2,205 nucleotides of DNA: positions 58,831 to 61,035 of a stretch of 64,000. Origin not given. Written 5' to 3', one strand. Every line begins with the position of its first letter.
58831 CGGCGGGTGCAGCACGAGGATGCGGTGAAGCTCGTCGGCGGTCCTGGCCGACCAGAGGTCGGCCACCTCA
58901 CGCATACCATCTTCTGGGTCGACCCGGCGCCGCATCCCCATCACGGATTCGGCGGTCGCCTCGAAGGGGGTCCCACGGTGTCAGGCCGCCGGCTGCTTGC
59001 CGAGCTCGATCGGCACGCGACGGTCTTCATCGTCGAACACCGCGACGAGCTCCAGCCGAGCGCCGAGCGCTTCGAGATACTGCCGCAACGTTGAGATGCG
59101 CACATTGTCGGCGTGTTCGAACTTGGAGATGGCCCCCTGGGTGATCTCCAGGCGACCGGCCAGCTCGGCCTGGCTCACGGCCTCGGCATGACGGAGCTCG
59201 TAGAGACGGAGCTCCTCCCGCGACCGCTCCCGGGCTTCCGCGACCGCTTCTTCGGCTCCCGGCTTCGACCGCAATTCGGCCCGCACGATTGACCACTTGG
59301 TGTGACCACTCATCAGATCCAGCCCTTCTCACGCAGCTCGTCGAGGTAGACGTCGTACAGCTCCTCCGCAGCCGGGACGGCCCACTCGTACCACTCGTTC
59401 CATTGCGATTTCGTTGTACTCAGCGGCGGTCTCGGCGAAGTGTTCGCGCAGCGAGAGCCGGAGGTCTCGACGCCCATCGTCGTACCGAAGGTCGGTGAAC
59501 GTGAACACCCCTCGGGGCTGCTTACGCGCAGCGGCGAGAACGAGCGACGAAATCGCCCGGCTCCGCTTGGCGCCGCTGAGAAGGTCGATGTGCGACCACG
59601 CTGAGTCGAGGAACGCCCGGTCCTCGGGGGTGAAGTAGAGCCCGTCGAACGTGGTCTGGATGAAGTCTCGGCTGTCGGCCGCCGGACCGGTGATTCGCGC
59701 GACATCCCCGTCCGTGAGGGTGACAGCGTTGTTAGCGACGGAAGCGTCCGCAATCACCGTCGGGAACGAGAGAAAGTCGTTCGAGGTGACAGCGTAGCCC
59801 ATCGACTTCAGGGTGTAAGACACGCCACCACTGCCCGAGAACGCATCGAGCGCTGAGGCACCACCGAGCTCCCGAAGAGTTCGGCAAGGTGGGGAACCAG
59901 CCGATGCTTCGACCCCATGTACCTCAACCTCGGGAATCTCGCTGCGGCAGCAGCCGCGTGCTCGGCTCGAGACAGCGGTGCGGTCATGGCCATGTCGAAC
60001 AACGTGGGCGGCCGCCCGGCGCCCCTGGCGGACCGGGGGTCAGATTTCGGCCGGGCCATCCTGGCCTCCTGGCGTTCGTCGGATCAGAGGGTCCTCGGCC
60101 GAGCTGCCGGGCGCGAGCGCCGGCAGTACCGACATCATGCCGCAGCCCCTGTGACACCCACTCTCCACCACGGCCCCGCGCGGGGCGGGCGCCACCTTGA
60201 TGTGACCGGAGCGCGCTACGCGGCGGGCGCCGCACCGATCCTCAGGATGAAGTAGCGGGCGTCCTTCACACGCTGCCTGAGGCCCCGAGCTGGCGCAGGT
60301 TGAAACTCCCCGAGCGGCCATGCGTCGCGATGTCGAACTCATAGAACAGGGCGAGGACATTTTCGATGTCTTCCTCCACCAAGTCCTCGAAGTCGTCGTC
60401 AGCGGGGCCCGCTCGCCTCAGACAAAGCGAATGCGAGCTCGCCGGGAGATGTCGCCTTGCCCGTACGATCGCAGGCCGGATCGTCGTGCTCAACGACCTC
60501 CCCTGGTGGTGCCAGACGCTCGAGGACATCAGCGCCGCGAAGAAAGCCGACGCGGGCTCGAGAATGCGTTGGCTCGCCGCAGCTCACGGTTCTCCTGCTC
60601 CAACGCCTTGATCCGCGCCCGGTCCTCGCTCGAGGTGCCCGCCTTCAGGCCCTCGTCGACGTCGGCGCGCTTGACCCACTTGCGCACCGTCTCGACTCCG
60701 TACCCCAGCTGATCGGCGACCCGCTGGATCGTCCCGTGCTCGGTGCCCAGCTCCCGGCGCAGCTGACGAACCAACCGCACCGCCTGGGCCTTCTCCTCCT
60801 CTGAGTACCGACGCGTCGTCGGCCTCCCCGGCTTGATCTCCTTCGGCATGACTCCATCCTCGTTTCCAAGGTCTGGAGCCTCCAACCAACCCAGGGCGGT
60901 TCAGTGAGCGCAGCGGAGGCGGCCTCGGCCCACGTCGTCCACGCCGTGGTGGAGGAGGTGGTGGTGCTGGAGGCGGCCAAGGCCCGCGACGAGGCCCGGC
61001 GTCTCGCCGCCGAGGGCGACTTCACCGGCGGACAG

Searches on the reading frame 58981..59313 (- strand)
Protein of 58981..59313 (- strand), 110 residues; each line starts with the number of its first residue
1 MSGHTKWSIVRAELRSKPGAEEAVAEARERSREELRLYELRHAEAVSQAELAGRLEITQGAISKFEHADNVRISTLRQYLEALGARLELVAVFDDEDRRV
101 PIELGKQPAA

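Call 65: search_protein_families(library=pfam, proteins=[window:58981-59313:-], max_evalue=0.001)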
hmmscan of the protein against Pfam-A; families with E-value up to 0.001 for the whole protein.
window:58981-59313:- (110 aa): 5 families
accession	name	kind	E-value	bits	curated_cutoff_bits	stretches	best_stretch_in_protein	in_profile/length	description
PF13744.12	HTH_37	-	2.6e-06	27.6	27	1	24-90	10-78/80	Helix-turn-helix domain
PF13560.12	HTH_31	-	2.9e-06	27.9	27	1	36-91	5-62/64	Helix-turn-helix domain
PF01381.28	HTH_3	-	7.5e-06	26.3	23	1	38-88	2-53/55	Helix-turn-helix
PF12844.13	HTH_19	-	5.4e-05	23.5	30.2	1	36-84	3-52/64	Helix-turn-helix domain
PF13443.12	HTH_26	-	0.00068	20.3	22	1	37-88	2-55/63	Cro/C1-type HTH DNA-binding domain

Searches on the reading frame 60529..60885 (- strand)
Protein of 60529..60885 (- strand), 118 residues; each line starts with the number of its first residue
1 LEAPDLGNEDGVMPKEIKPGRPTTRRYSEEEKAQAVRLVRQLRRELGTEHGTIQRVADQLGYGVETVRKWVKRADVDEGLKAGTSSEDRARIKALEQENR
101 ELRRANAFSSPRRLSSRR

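Call 65: search_protein_families(library=pfam, proteins=[window:60529-60885:-], max_evalue=0.001)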
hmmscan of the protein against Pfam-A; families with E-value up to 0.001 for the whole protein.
window:60529-60885:- (118 aa): 4 families
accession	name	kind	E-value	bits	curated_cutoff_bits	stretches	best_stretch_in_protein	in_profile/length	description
PF01527.26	HTH_Tnp_1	-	3.7e-10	40.3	24.1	1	23-107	3-75/75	Transposase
PF13551.12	HTH_29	-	3.9e-05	24.1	28.1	0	48-83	10-44/64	Winged helix-turn helix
PF13384.12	HTH_23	-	4.6e-05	23.6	24.6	1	27-73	2-40/50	Homeodomain-like domain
PF13565.12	HTH_32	-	0.00087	20.2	33.7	0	11-60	16-56/73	Homeodomain-like domain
